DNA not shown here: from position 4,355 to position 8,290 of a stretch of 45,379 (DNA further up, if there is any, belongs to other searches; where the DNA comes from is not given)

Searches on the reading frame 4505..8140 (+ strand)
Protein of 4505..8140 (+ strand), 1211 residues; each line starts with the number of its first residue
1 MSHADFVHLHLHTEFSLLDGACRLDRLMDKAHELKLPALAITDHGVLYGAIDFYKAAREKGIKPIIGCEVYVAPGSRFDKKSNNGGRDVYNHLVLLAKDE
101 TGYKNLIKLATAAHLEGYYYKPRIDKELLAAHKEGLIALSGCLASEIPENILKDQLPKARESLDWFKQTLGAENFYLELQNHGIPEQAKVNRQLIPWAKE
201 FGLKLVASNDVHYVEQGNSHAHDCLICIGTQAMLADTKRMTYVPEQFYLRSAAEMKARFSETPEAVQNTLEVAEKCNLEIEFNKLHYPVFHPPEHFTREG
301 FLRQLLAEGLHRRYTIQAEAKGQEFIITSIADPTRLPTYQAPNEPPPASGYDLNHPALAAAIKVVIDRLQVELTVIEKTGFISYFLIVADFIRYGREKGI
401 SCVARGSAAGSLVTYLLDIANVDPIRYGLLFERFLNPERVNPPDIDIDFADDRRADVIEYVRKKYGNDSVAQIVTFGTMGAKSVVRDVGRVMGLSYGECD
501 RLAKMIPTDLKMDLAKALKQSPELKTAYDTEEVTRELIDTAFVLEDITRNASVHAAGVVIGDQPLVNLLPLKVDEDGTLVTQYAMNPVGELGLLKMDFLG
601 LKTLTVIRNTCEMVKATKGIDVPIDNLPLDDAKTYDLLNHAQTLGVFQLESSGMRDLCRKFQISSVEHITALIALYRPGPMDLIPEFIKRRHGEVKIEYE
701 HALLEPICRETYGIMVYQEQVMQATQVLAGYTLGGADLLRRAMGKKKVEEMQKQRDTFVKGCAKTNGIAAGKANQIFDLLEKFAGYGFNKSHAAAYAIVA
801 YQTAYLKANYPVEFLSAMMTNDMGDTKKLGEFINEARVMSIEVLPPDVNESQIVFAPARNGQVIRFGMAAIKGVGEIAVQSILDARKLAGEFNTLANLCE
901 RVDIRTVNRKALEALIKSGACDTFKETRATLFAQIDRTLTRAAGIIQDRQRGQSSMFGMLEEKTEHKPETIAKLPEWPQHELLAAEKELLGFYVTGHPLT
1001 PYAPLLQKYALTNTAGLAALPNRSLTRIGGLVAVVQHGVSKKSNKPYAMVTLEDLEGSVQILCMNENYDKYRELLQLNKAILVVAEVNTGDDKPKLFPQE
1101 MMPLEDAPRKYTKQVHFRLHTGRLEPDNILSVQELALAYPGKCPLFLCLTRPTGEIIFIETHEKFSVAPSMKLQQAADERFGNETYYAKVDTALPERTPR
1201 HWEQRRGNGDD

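Call 11: search_protein_families(library=pfam, proteins=[window:4505-8137:+])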
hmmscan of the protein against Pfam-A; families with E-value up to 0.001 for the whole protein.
window:4505-8137:+ (1211 aa): 5 families
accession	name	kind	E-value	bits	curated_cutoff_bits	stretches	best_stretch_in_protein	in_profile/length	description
PF07733.18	DNA_pol3_alpha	-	9e-92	307.8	23.9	1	363-600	21-260/260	Bacterial DNA polymerase III alpha NTPase domain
PF17657.6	DNA_pol3_finger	-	1.3e-61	207.2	22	1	603-765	1-165/166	Bacterial DNA polymerase III alpha subunit finger domain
PF02811.25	PHP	-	4.9e-59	199.8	26.4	1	8-182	1-164/164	PHP domain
PF14579.12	HHH_6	-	7.3e-28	97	25.6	1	841-931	2-90/90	Helix-hairpin-helix motif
PF01336.31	tRNA_anti-codon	-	2.2e-07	31.1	27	1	1030-1104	5-75/75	OB-fold nucleic acid binding domain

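Call 13: find_encoding_contigs(protein=window:4505-8140:+, flank=10000, max_places=6)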
Protein window:4505-8140:+ (1211 aa): no gene with exactly this product is on record in the collection.
